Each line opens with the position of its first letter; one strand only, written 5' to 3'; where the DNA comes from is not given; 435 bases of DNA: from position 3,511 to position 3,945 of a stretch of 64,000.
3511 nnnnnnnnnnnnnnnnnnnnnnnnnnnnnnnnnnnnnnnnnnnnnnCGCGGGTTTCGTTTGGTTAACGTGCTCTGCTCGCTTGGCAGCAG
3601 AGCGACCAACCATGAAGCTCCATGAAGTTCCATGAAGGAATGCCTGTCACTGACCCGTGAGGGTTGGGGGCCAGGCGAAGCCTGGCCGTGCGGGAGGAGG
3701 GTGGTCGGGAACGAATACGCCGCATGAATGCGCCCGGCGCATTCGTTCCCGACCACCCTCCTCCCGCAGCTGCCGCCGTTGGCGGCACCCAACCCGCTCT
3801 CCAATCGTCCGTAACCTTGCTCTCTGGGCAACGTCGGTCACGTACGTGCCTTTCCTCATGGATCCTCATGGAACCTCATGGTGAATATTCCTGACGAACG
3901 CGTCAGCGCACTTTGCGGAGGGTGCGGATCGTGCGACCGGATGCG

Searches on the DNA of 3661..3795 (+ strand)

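Call 73: build_rna_model(alignment_id=A4, structure=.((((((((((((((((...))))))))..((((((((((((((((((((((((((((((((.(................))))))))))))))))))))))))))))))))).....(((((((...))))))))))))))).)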
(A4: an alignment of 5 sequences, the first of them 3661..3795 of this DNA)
Model R1 built from alignment A4 (5 sequences, 144 columns); structure: as given.
model positions 135; base pairs 56; branch points 2; effective number of sequences 0.42; information 0.59 bits per position. Calibrated on 0.2 Mb of random sequence (short: E-values are rough).
structure used (alignment columns):
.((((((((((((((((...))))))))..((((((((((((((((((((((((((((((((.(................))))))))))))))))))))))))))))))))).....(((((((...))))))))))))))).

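Call 74: search_with_rna_model(model_id=R1, sources=[window, L016, L036, L043, L057, L111, L051, L052, L062, L083, L064, L085, L090, L089, L101, L109, L112, L115, L116, L117, L118, L119, L120, L122, L123, L124, L125, L126, L129, L096, L001, L015, L060, L074, L084, L103], max_evalue=10, show_alignments=0)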
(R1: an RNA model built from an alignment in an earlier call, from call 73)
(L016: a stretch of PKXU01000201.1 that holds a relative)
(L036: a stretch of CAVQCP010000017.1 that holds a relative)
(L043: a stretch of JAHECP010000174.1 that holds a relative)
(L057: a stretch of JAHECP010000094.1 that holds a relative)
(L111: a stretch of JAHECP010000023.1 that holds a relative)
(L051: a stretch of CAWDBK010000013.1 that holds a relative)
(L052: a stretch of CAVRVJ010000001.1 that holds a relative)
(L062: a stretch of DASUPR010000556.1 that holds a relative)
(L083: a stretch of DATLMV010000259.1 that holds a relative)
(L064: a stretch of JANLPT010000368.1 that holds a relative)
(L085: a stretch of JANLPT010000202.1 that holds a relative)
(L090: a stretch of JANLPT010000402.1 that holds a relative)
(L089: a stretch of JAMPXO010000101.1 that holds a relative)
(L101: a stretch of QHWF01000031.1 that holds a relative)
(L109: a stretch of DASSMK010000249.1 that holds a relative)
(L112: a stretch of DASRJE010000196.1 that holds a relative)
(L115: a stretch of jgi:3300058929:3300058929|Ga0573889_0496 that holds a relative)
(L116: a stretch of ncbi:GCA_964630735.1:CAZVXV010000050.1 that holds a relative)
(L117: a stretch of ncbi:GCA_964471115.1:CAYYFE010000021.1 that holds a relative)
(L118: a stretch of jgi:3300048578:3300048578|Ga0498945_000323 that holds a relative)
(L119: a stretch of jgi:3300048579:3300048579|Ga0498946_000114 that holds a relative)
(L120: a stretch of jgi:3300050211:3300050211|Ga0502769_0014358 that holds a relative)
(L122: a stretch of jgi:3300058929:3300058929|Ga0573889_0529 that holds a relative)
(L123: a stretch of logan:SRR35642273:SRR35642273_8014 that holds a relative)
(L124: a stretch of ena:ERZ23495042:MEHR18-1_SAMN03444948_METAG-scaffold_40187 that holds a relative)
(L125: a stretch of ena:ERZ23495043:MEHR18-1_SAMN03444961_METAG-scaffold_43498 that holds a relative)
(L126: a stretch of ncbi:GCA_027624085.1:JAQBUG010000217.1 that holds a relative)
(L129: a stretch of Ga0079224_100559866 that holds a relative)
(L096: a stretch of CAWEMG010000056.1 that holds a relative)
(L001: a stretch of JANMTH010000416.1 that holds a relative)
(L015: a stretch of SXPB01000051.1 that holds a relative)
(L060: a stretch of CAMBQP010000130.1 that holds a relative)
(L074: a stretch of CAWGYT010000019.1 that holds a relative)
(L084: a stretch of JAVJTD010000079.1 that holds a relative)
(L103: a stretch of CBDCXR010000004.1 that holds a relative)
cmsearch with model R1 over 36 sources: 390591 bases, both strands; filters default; matches with E-value up to 10: 43.
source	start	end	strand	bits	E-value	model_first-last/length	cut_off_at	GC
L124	1437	1571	-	148.1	2.8e-24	1-135/135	no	0.7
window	3661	3795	+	147.9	3.1e-24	1-135/135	no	0.72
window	26417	26555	-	145.4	8.7e-24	1-135/135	no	0.68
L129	150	285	-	143.1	2.3e-23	1-135/135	no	0.65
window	48397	48534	+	138.5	1.6e-22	1-135/135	no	0.71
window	3661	3795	-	115.2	2.7e-18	1-135/135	no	0.72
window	26416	26556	+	108.4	4.7e-17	1-135/135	no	0.69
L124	1437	1571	+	107.2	7.5e-17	1-135/135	no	0.7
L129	150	285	+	106.5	1e-16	1-135/135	no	0.65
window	48397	48534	-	99.8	1.6e-15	1-135/135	no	0.71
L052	1306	1436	+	76.3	3.1e-11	1-135/135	no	0.72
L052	1306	1436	-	61.1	1.7e-08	1-135/135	no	0.72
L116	5869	5927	+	58.4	5.4e-08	1-135/135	no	0.78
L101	587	719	-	57.7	7.3e-08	1-135/135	no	0.74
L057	2239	2384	+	48.9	2.9e-06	1-135/135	no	0.76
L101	583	709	+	48.6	3.2e-06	1-135/135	no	0.74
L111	5925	6072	+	45.7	1.1e-05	1-135/135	no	0.78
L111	5926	6071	-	43.1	3.3e-05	1-135/135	no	0.77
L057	2275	2380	-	42.5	4.2e-05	9-107/135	no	0.75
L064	15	133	+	32.7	0.0026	1-135/135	no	0.61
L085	1254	1402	+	32.1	0.0032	1-135/135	no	0.66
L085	1294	1362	-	31.4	0.0043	40-97/135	no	0.67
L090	2326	2391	+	29.2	0.011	41-96/135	no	0.68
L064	15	133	-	28.5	0.015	1-135/135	no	0.61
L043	3027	3113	-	28.1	0.017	30-107/135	no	0.74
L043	2997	3139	+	27.7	0.02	1-135/135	no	0.8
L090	2326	2391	-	26.3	0.037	41-96/135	no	0.68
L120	5752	5883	+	22.4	0.19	1-135/135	no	0.67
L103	2730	2811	-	19.9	0.53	1-135/135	no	0.72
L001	98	133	-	19.7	0.58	44-93/135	no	0.72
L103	2742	2801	+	19.5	0.63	38-99/135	no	0.75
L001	98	133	+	19.3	0.7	44-93/135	no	0.72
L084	2319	2390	-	17.6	1.4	1-135/135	no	0.72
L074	1555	1656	+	14.9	4.4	1-135/135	no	0.73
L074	1995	2096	+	14.8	4.4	1-135/135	no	0.73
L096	275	349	+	14.6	4.9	1-135/135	no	0.76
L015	2118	2237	-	14.5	5.2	1-135/135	no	0.71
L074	1409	1510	+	14.1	6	1-135/135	no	0.74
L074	2141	2242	+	14.1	6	1-135/135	no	0.74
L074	1556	1655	-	13.9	6.7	1-135/135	no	0.72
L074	1996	2095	-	13.8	6.8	1-135/135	no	0.72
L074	1410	1509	-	13.3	8.5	1-135/135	no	0.73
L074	2142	2241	-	13.3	8.5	1-135/135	no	0.73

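Call 75: search_with_rna_model(model_id=R1, sources=[window, L124, L129, L052, L101, L057, L111, L043, L064, L085], max_evalue=0.05, make_alignment=true, show_alignments=0)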
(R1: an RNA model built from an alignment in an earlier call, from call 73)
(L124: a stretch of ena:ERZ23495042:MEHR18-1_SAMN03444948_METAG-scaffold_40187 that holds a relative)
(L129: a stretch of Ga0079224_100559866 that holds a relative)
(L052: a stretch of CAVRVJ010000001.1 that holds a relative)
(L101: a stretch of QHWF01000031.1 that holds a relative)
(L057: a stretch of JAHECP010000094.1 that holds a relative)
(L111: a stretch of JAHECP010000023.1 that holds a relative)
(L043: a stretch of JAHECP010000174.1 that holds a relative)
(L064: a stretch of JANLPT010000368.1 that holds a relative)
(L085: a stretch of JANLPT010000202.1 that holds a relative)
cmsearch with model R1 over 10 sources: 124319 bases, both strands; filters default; matches with E-value up to 0.05: 24.
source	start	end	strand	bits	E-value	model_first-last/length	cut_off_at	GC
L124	1437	1571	-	148.1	9e-25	1-135/135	no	0.7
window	3661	3795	+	147.9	9.8e-25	1-135/135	no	0.72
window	26417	26555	-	145.4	2.8e-24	1-135/135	no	0.68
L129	150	285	-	143.1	7.2e-24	1-135/135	no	0.65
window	48397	48534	+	138.5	5e-23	1-135/135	no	0.71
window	3661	3795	-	115.2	8.6e-19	1-135/135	no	0.72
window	26416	26556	+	108.4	1.5e-17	1-135/135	no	0.69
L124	1437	1571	+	107.2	2.4e-17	1-135/135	no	0.7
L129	150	285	+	106.5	3.3e-17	1-135/135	no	0.65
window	48397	48534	-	99.8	5.2e-16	1-135/135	no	0.71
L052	1306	1436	+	76.3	1e-11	1-135/135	no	0.72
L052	1306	1436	-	61.1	5.6e-09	1-135/135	no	0.72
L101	587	719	-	57.7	2.3e-08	1-135/135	no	0.74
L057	2239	2384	+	48.9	9.2e-07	1-135/135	no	0.76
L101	583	709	+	48.6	1e-06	1-135/135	no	0.74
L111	5925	6072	+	45.7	3.5e-06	1-135/135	no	0.78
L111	5926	6071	-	43.1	1.1e-05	1-135/135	no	0.77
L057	2275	2380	-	42.5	1.3e-05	9-107/135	no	0.75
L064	15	133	+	32.7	0.00082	1-135/135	no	0.61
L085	1254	1402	+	32.1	0.001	1-135/135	no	0.66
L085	1294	1362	-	31.4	0.0014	40-97/135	no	0.67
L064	15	133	-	28.5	0.0047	1-135/135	no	0.61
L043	3027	3113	-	28.1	0.0055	30-107/135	no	0.74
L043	2997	3139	+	27.7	0.0064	1-135/135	no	0.8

Alignment A5: 24 matches aligned to the model, 217 columns, each read 5' to 3' on its own strand. Consensus structure (alignment columns), stored with it:
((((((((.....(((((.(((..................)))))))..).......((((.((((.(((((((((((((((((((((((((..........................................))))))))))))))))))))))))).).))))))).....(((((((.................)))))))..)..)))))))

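Call 81: search_with_rna_model(model_id=R1, sources=[L002, L003, L004, L005, L006, L007, L008, L009, L010, L011, L012, L013, L014, L017, L018, L019, L020, L021, L022, L023, L024, L025, L026, L027, L028, L029, L030, L031, L032, L033, L034, L035, L037, L038, L039, L040, L041, L042, L044, L045, L046, L047, L048, L049, L050, L053, L054, L055, L056, L058, L059, L061, L063, L065, L066, L067, L068, L069, L070, L071, L072, L073, L075, L076, L077, L078, L079, L080, L081, L082, L086, L087, L088, L091, L092, L093, L094, L095, L097, L098, L099, L100, L102, L104, L105, L106, L107, L108, L110, L113, L114, L121, L127, L128], max_evalue=1)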
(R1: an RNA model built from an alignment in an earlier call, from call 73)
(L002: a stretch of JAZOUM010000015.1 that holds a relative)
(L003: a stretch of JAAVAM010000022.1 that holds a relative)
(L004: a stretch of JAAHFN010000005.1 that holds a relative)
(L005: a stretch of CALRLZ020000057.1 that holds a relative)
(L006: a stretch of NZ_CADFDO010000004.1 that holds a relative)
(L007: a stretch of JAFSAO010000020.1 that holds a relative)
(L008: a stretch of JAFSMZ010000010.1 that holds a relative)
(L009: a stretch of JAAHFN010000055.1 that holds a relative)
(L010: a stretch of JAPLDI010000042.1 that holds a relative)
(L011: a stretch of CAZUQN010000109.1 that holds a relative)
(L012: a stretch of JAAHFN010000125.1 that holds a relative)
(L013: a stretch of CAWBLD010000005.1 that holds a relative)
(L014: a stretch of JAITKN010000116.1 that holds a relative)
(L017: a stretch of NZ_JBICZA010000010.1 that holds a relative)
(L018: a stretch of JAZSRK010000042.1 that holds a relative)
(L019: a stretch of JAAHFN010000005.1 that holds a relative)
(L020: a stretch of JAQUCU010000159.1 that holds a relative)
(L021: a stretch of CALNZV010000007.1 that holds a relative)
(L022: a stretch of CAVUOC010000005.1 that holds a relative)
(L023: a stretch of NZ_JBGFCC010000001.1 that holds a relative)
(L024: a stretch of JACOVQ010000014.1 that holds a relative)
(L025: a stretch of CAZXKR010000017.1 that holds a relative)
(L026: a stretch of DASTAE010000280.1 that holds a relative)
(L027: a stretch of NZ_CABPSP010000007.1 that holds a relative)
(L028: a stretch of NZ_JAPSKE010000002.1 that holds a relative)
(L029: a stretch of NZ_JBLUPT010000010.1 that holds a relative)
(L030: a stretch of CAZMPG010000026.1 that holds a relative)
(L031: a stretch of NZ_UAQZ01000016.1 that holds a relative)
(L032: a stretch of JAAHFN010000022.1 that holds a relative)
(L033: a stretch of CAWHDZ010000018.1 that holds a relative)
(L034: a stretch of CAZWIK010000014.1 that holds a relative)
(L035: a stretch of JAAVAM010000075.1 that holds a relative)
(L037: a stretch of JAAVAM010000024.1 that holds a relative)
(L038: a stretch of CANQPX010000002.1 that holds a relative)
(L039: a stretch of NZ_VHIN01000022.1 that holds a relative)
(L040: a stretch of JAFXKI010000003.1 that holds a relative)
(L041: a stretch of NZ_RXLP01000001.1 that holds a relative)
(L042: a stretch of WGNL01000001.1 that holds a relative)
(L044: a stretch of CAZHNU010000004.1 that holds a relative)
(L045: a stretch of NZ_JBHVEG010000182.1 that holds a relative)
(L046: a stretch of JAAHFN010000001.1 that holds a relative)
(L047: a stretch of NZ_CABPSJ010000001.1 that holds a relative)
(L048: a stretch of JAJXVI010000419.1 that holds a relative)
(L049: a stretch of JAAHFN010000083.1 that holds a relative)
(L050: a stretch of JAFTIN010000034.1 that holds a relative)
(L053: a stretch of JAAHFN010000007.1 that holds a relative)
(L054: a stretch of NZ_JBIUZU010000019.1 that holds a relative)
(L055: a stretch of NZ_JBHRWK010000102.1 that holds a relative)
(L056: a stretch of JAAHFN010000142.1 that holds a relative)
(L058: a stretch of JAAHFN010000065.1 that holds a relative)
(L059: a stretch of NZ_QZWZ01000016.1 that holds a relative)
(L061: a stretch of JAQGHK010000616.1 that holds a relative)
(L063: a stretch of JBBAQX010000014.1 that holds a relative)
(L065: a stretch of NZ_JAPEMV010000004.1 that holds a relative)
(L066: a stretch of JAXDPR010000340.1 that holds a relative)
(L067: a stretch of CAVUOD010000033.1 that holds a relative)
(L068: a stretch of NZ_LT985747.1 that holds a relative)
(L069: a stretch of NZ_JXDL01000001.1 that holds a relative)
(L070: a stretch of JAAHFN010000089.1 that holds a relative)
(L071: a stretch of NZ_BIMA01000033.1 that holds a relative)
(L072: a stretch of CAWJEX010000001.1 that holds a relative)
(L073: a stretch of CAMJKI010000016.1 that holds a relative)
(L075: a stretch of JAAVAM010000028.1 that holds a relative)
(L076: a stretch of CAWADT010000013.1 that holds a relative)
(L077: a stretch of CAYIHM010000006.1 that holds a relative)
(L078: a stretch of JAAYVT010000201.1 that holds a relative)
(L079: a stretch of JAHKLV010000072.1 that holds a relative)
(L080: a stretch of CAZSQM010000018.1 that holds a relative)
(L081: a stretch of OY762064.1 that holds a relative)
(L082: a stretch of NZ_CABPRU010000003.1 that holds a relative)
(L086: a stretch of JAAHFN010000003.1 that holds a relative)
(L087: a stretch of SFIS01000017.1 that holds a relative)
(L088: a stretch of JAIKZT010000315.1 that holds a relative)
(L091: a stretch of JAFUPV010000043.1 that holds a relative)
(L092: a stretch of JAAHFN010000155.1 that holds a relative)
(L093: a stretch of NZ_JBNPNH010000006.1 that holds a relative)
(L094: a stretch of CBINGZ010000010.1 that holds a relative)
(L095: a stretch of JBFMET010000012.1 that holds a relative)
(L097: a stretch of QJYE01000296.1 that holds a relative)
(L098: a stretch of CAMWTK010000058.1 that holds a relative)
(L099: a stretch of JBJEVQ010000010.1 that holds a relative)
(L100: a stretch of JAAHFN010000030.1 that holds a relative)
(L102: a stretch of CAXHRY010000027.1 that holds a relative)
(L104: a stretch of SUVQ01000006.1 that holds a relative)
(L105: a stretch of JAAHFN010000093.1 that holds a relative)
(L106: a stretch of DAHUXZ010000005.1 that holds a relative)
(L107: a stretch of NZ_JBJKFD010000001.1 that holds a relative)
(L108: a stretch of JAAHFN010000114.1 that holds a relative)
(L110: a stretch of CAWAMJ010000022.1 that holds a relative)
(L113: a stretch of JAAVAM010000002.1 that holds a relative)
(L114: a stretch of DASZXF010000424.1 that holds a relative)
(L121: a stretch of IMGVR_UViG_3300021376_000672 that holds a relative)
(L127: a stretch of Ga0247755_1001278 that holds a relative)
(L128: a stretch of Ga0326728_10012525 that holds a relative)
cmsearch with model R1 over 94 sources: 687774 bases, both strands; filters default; matches with E-value up to 1: 39.
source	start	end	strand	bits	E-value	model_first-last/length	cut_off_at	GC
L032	6119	6250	-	48.2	6.9e-06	1-135/135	no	0.5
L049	2528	2658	-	46.5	1.4e-05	1-135/135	no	0.47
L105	4873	5003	-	45.3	2.3e-05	1-135/135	no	0.53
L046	4523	4592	-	44.3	3.5e-05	34-103/135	no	0.57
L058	208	330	-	44.1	3.8e-05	1-135/135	no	0.5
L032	6149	6225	+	44.1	3.8e-05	32-105/135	no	0.6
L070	7676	7746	+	43.6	4.7e-05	33-104/135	no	0.63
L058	234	310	+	43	6.1e-05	32-105/135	no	0.61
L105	4896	4965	+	42.9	6.2e-05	34-103/135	no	0.63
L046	4523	4592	+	42.1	8.8e-05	34-103/135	no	0.57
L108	1019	1149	+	42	9.3e-05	1-135/135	no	0.47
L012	349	423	+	41.9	9.4e-05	33-104/135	no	0.59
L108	1022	1146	-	41.9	9.5e-05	1-135/135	no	0.46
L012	323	466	-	41.5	0.00011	1-135/135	no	0.56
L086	4232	4363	+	40.8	0.00015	1-135/135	no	0.52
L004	2845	2975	+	40.7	0.00016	1-135/135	no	0.53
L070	7676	7746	-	40.3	0.00018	33-104/135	no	0.63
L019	3791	3871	-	39.6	0.00025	30-107/135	no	0.56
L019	3793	3869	+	38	0.00049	32-105/135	no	0.57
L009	6028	6100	-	38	0.00049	34-103/135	no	0.56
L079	3842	3957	+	36.6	0.00087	1-114/135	3'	0.61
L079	3838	3957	-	35.1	0.0017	21-135/135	5'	0.61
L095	6439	6491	+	31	0.0092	42-95/135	no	0.6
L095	6397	6524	-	30.5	0.011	1-135/135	no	0.62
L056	1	88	+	29.7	0.016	28-135/135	5'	0.56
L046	7683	7814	-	28.7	0.024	1-135/135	no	0.47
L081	5177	5233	-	28.7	0.024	39-98/135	no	0.65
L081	5177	5233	+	28.2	0.03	39-98/135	no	0.65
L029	7159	7208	+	26.9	0.051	43-94/135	no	0.6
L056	1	88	-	26.3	0.065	1-98/135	3'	0.56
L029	7161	7206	-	25.8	0.081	45-92/135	no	0.59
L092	2624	2707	-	25.1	0.11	42-135/135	5'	0.55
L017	63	100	-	24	0.17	45-92/135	no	0.71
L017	63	100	+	23.8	0.19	45-92/135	no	0.71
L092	2624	2707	+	23.1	0.25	1-94/135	3'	0.55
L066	1420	1545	+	22.8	0.28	1-135/135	no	0.67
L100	3704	3788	-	22.8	0.28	43-135/135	5'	0.55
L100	3704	3788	+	22.5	0.32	1-94/135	3'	0.55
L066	1474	1518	-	22.1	0.37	44-93/135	no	0.69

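Call 99: search_with_rna_model(model_id=R1, sources=[L136, L137, L138, L139, L140, L130, L134], max_evalue=1)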
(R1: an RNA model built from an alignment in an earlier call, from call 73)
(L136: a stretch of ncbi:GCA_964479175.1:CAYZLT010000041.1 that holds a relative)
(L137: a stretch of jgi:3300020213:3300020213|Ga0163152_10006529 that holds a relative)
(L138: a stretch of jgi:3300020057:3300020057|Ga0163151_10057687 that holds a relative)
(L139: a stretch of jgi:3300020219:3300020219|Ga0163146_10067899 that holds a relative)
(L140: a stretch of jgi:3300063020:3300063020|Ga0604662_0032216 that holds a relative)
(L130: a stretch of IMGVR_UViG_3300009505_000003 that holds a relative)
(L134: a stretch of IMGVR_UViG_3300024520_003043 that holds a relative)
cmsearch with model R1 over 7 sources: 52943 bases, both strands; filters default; matches with E-value up to 1: 0.
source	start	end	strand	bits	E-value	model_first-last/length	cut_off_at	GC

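Call 107: build_rna_model(alignment_id=A5)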
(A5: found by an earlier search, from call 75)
Model R2 built from alignment A5 (24 sequences, 217 columns); structure: stored with the alignment.
model positions 138; base pairs 56; branch points 2; effective number of sequences 2.67; information 0.59 bits per position. Calibrated on 0.2 Mb of random sequence (short: E-values are rough).
structure used (alignment columns):
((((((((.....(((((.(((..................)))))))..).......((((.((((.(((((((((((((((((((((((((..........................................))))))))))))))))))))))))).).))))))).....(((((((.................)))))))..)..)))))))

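Call 108: search_with_rna_model(model_id=R2, sources=[window, L115, L116, L117, L118, L119, L120, L122, L124, L125, L126, L136, L137, L138, L139, L140, L089, L112, L101, L043, L057, L111, L052, L051, L016, L036, L062, L083, L109, L064, L085, L090], max_evalue=1)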
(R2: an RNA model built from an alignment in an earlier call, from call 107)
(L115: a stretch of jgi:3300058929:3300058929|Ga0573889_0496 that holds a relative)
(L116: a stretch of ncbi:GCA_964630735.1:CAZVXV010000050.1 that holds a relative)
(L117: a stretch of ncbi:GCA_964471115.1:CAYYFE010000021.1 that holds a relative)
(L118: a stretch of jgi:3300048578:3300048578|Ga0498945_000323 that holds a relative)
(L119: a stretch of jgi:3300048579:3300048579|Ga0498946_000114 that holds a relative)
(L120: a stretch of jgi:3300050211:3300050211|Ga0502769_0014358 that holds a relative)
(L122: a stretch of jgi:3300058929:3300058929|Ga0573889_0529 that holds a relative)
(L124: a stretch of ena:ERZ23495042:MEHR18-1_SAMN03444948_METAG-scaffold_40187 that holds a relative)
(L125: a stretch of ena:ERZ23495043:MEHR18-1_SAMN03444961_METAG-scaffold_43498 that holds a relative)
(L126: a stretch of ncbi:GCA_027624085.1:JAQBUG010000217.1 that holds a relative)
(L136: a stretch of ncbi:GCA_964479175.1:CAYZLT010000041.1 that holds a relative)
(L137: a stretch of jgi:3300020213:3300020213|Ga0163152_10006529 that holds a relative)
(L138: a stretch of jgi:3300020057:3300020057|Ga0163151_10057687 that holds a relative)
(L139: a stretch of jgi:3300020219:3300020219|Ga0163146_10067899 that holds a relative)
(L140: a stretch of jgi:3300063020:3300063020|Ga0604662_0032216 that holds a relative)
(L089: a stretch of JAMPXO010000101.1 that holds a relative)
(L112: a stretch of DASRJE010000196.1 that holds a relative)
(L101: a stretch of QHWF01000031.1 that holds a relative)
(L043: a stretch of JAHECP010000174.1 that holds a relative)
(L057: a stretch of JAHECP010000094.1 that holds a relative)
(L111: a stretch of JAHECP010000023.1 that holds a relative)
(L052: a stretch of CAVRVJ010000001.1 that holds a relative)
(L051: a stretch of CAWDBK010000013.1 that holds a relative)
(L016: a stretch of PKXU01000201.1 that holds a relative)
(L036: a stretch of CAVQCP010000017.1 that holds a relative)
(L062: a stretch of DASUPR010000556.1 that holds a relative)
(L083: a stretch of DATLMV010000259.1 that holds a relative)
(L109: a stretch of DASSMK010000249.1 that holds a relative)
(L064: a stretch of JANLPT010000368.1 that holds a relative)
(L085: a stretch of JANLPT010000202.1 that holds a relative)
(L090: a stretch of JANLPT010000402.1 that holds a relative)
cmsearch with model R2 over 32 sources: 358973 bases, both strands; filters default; matches with E-value up to 1: 32.
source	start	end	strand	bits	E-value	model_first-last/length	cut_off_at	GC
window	26417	26555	-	135.9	4.3e-22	1-138/138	no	0.68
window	3661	3795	+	130.9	3.5e-21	1-138/138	no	0.72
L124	1437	1571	-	129.6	6.2e-21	1-138/138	no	0.7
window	26416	26556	+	124.6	5e-20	1-138/138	no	0.69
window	48397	48534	+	123.3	8.4e-20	1-138/138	no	0.71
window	3661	3795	-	118.8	5.7e-19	1-138/138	no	0.72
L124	1437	1571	+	118.7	6.1e-19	1-138/138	no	0.7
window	48397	48534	-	117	1.2e-18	1-138/138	no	0.71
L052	1306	1436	+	91.7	5.1e-14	1-138/138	no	0.72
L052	1306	1436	-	86.2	5.2e-13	1-138/138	no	0.72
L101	587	719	-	80.6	5.6e-12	1-138/138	no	0.74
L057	2236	2387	+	73.4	1.2e-10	1-138/138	no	0.77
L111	5925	6072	-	72.8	1.5e-10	1-138/138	no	0.78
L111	5925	6063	+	70.7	3.6e-10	1-138/138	no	0.78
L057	2275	2380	-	70.2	4.4e-10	9-110/138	no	0.75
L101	583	709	+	69.1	7.1e-10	1-138/138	no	0.74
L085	1254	1402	+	65.8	2.8e-09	1-138/138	no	0.66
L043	2997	3139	+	65.3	3.6e-09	1-138/138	no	0.8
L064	15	133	+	60.7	2.4e-08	1-138/138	no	0.61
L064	15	133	-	56.9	1.2e-07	1-138/138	no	0.61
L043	3027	3132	-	56.8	1.2e-07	9-110/138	no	0.77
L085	1254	1402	-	48.5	4.1e-06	1-138/138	no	0.66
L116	5869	5927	+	48.3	4.6e-06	1-138/138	no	0.78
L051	2250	2380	+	46.4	1e-05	1-138/138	no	0.58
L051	2242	2388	-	44.9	1.9e-05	1-138/138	no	0.57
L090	2326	2391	+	40.5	0.00012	41-99/138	no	0.68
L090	2326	2391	-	37.8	0.00039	41-99/138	no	0.68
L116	5869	5927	-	35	0.0012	1-138/138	no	0.78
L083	1102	1140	-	21.4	0.38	42-98/138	no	0.56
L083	1102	1140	+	21.2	0.42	42-98/138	no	0.56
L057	3898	3955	-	20.2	0.64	1-138/138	no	0.69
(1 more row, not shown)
